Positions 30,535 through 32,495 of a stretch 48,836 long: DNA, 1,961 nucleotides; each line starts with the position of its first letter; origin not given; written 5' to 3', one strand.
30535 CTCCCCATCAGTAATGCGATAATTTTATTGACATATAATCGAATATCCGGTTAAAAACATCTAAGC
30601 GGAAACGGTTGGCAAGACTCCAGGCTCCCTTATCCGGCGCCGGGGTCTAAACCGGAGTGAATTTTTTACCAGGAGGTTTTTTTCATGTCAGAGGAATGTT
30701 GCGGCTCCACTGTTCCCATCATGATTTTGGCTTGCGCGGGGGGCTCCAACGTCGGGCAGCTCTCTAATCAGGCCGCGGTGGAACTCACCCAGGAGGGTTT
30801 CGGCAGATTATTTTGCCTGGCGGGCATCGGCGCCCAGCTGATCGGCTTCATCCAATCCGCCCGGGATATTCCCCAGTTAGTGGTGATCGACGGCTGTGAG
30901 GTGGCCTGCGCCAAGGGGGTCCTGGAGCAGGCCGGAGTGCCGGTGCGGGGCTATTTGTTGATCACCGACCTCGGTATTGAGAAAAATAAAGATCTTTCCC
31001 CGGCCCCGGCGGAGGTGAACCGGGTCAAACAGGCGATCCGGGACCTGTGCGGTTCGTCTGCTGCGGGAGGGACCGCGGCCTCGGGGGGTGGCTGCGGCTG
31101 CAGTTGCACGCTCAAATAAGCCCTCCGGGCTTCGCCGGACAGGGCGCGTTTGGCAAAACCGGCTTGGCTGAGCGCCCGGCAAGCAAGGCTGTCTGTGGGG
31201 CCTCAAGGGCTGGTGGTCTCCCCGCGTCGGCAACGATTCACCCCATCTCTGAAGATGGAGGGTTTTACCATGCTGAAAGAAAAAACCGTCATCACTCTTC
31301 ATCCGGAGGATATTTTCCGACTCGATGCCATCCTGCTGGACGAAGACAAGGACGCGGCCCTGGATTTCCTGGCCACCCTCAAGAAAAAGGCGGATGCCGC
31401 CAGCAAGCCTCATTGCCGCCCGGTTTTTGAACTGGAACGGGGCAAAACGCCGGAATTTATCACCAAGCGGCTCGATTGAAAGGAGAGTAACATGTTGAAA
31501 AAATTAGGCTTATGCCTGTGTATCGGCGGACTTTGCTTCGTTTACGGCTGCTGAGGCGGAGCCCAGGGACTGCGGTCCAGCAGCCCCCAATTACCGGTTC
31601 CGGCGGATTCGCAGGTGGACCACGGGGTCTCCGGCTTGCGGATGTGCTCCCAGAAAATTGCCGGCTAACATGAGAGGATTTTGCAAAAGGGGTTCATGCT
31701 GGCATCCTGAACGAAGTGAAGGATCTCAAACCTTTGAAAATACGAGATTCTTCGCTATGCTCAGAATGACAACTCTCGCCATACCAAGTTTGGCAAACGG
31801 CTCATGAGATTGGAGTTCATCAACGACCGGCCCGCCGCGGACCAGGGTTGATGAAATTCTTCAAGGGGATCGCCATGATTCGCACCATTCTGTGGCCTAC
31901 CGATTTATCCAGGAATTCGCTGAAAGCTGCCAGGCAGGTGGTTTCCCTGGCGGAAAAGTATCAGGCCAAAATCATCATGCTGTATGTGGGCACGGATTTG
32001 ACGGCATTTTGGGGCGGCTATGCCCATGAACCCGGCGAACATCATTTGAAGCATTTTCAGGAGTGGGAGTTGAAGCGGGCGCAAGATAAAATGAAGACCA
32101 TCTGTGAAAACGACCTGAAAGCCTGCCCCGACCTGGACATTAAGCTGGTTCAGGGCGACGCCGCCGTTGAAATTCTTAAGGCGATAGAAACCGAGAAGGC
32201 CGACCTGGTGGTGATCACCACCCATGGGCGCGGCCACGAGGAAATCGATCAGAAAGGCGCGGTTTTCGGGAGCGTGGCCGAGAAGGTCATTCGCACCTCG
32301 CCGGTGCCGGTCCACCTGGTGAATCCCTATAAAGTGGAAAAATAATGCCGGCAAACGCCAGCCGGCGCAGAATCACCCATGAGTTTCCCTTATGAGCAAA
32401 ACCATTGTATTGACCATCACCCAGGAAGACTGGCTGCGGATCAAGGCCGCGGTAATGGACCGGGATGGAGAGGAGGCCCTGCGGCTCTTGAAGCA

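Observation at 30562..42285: A shared CCG-WWTAW-CCGGTT box in the -35/-10 spacer of six promoters suggests one ArsR-type regulon over an uncharacterised envelope/metalloid-stress island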

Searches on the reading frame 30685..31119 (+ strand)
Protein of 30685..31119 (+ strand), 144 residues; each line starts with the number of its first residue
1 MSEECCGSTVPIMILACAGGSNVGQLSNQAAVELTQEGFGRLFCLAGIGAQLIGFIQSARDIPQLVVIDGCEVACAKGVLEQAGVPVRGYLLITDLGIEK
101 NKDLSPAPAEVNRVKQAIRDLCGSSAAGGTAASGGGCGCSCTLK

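Call 7: search_protein_families(library=pfam, proteins=[window:30685-31119:+], max_evalue=0.01)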
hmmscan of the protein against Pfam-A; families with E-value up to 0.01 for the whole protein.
window:30685-31119:+ (144 aa): 1 family
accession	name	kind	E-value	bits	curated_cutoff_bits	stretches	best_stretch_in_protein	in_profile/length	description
PF08859.16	DGC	-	4.8e-33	113.8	27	1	13-117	1-105/106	DGC domain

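Call 30: search_protein_families(library=ncbifam, proteins=[window:30685-31119:+], max_evalue=0.01)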
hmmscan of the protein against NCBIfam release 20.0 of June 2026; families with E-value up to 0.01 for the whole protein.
window:30685-31119:+ (144 aa): 0 families

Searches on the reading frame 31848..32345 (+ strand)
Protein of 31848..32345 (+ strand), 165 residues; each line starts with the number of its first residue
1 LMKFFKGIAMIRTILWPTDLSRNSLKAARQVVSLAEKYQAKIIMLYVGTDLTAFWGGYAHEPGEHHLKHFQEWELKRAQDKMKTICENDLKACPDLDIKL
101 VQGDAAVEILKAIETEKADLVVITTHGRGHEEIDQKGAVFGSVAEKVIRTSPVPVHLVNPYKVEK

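Call 7: search_protein_families(library=pfam, proteins=[window:31848-32345:+], max_evalue=0.01)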
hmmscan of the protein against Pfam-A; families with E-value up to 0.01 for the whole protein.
window:31848-32345:+ (165 aa): 1 family
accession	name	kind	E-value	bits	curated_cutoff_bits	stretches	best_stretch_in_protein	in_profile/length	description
PF00582.32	Usp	-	1.4e-23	84.4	24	1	10-158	1-140/141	Universal stress protein family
